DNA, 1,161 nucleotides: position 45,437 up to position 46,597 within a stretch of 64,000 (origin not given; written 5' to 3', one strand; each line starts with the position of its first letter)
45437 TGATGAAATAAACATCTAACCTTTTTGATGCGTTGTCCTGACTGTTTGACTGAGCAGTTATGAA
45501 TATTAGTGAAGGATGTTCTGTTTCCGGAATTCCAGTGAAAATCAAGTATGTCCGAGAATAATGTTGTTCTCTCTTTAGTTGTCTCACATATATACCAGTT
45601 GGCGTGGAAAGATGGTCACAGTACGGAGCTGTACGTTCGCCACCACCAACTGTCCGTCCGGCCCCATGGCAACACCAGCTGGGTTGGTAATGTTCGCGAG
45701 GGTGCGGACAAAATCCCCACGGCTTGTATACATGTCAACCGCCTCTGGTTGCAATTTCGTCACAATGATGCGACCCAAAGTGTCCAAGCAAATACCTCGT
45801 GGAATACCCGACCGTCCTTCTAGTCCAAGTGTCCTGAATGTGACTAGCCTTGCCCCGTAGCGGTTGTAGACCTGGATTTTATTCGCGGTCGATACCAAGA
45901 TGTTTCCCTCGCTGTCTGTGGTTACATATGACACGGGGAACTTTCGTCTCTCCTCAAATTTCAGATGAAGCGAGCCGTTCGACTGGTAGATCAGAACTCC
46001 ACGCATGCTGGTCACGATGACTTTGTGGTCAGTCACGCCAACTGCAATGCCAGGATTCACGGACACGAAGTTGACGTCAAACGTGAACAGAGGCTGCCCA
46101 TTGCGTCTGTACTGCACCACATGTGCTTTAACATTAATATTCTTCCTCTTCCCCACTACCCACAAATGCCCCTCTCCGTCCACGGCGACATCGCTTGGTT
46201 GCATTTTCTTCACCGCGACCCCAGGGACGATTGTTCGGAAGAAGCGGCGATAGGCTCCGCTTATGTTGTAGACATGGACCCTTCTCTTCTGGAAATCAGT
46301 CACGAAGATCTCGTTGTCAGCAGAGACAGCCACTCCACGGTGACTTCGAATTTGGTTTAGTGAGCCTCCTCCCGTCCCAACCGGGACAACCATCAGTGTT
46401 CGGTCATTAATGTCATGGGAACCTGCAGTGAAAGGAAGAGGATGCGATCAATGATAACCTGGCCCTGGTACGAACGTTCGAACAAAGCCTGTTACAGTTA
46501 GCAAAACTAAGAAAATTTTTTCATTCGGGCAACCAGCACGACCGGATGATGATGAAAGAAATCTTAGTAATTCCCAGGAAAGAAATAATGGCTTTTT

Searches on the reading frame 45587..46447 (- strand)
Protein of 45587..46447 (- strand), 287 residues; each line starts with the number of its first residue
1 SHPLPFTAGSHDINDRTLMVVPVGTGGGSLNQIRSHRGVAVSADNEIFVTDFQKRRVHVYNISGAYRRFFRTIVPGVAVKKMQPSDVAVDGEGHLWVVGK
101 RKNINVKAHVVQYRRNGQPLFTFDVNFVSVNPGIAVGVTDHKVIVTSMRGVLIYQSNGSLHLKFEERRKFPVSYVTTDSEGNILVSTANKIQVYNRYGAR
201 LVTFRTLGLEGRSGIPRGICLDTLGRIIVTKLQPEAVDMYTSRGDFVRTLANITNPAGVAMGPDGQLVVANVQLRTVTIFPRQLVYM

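Call 39: search_protein_families(library=pfam, proteins=[window:45587-46447:-], max_evalue=0.001)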
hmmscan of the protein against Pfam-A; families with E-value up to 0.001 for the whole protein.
window:45587-46447:- (287 aa): 2 families
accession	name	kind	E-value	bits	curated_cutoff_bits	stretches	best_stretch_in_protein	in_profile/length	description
PF01436.27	NHL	-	1.7e-11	44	20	0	255-271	3-19/28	NHL repeat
PF08450.18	SGL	-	2.4e-06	27.8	26.3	0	31-100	131-202/246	SMP-30/Gluconolactonase/LRE-like region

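Call 43: find_homologous_proteins(query=window:45587-46447:-, max_evalue=1e-10)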
Query window:45587-46447:- (287 aa): 54 proteins with E <= 1e-10 among 1233 candidates.
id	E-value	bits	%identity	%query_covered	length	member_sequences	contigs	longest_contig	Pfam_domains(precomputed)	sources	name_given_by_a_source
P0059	2.2e-70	255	46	92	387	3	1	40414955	PF01436.28,PF08450.19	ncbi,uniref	ncbi:tripartite motif-containing protein 3-like isoform X1 [Branchiostoma lanceolatum]|uniref:tripar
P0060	5.6e-65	238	41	95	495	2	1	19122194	PF25174.2,PF17170.11,PF23381.2,PF22807.3,PF24684.2,PF01436.28,PF08450.19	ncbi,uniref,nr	ncbi:E3 ubiquitin-protein ligase TRIM71-like [Branchiostoma floridae]|uniref:E3 ubiquitin-protein li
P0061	6.8e-63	231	43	97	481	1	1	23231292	PF01436.28,PF08450.19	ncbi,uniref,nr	ncbi:TRIM3 [Branchiostoma lanceolatum]|uniref:TRIM3 protein n=1 Tax=Branchiostoma lanceolatum TaxID=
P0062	2.7e-62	229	46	91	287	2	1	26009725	PF17170.11,PF01436.28,PF08450.19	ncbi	ncbi:E3 ubiquitin-protein ligase TRIM32-like [Branchiostoma floridae x Branchiostoma japonicum]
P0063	2.5e-61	226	47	92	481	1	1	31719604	PF01436.28,PF08450.19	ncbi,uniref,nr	ncbi:TRIM3 [Branchiostoma lanceolatum]|uniref:TRIM3 protein n=1 Tax=Branchiostoma lanceolatum TaxID=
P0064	9.3e-60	221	46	90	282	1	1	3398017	PF01436.28,PF08450.19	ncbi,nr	ncbi:hypothetical protein Bbelb_251350 [Branchiostoma belcheri]|nr:hypothetical protein Bbelb_251350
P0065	1.5e-59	220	44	92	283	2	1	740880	PF01436.28,PF08450.19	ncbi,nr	ncbi:hypothetical protein Bbelb_380450 [Branchiostoma belcheri]|nr:hypothetical protein Bbelb_380450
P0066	5.6e-59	218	44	94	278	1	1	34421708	PF01436.28,PF08450.19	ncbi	ncbi:protein brain tumor-like [Branchiostoma floridae x Branchiostoma japonicum]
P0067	7.0e-59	218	46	91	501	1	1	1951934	PF01436.28,PF08450.19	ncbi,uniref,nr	ncbi:PREDICTED: uncharacterized protein LOC109483875 [Branchiostoma belcheri]|uniref:Uncharacterized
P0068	9.5e-59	217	42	97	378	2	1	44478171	PF01436.28,PF08450.19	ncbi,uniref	ncbi:tripartite motif-containing protein 3-like [Branchiostoma lanceolatum]|uniref:tripartite motif-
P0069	1.2e-58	217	47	87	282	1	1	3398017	PF01436.28,PF08450.19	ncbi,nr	ncbi:hypothetical protein Bbelb_251360 [Branchiostoma belcheri]|nr:hypothetical protein Bbelb_251360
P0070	1.3e-58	217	43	98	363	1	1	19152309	PF17170.11,PF01436.28,PF08450.19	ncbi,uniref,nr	ncbi:E3 ubiquitin-protein ligase TRIM71-like [Branchiostoma floridae]|uniref:E3 ubiquitin-protein li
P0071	1.3e-58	217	47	87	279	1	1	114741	PF01436.28,PF08450.19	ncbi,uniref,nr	ncbi:PREDICTED: E3 ubiquitin-protein ligase TRIM71-like [Branchiostoma belcheri]|uniref:E3 ubiquitin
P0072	7.4e-58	214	44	87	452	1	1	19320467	PF01436.28,PF08450.19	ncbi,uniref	ncbi:tripartite motif-containing protein 3-like [Branchiostoma lanceolatum]|uniref:tripartite motif-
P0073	1.1e-57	214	44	97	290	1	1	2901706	PF01436.28,PF08450.19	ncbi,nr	ncbi:hypothetical protein Bbelb_271490 [Branchiostoma belcheri]|nr:hypothetical protein Bbelb_271490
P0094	2.0e-43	167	39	92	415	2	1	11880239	PF01436.28,PF08450.19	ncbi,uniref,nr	ncbi:PREDICTED: tripartite motif-containing protein 3-like isoform X1 [Branchiostoma belcheri]|unire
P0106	3.4e-28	117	35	90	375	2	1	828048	PF17170.11,PF23381.2,PF18975.7,PF01436.28,PF25021.2,PF08450.19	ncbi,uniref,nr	ncbi:PREDICTED: E3 ubiquitin-protein ligase TRIM71-like isoform X2 [Branchiostoma belcheri]|uniref:E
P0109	8.4e-26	109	34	91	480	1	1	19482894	PF00531.29,PF17170.11,PF23381.2,PF24684.2,PF01436.28,PF06739.18,PF08450.19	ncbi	ncbi:E3 ubiquitin-protein ligase TRIM32-like [Branchiostoma floridae x Branchiostoma japonicum]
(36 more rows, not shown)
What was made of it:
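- On Amphioxus 'mirage' (exon/intron-boundary minisatellite): Almost all of the 54 NHL-exon hits are Branchiostoma (call 43).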

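Call 55: find_encoding_contigs(protein=P0060, flank=10000, max_places=2)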
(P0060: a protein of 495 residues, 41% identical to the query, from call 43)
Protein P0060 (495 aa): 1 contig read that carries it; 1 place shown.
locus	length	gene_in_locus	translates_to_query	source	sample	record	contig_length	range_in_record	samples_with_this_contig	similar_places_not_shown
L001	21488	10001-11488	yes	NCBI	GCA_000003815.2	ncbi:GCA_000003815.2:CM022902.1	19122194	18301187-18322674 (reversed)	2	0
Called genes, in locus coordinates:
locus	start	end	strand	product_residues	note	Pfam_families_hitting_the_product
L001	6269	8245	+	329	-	PF26709:DUF8238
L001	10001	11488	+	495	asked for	PF08450:SGL (faint), PF23381:Beta-prop_IFT122_1st (faint), PF24684:Vgb_lyase (faint), PF17170:DUF5128 (weak), PF22807:TrAA12 (faint), PF01436:NHL, PF25174:Beta-prop_THOC3 (faint), PF01436:NHL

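Call 57: find_encoding_contigs(protein=P0059, flank=10000, max_places=1)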
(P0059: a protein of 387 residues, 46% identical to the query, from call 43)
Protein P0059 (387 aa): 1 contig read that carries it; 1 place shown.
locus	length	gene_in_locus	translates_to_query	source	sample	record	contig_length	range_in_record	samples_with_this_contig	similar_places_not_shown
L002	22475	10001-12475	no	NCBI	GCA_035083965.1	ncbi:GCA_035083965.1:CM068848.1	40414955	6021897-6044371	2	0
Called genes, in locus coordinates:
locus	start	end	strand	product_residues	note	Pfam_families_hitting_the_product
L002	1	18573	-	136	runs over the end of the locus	PF14478:DUF4430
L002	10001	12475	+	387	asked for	PF08450:SGL (faint), PF01436:NHL (faint)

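Call 58: find_encoding_contigs(protein=P0094, flank=10000, max_places=1)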
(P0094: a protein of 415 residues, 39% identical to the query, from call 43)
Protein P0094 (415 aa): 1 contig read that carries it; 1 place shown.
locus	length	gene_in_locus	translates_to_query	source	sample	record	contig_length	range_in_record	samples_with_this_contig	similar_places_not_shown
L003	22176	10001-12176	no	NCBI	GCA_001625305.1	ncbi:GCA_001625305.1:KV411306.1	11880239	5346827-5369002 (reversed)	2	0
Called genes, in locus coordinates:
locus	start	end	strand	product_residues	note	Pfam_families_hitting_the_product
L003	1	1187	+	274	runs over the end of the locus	PF01541:GIY-YIG, PF11793:FANCL_C (faint), PF21202:SLX1_C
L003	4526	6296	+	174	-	PF06220:zf-U1 (weak), PF25585:zf-CCCH_DUS3L (weak), PF00642:zf-CCCH, PF18044:zf-CCCH_4, PF18345:zf_CCCH_4 (weak)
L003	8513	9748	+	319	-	-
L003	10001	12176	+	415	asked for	PF08450:SGL (faint), PF01436:NHL (faint)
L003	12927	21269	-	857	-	PF03450:CO_deh_flav_C, PF01315:Ald_Xan_dh_C, PF02738:MoCoBD_1, PF20256:MoCoBD_2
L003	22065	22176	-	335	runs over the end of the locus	PF00111:Fer2 (weak), PF01799:Fer2_2, PF00941:FAD_binding_5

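Call 59: find_encoding_contigs(protein=P0106, flank=10000, max_places=1)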
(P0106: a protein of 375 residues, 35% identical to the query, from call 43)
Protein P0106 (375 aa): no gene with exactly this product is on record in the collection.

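Call 60: find_encoding_contigs(protein=P0109, flank=10000, max_places=1)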
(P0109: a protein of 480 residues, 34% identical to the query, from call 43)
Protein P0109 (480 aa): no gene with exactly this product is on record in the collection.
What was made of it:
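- Tried and rejected: I tried to replicate the junction test on other amphioxus loci fetched through exact-protein look-ups (calls 55, 57-60).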
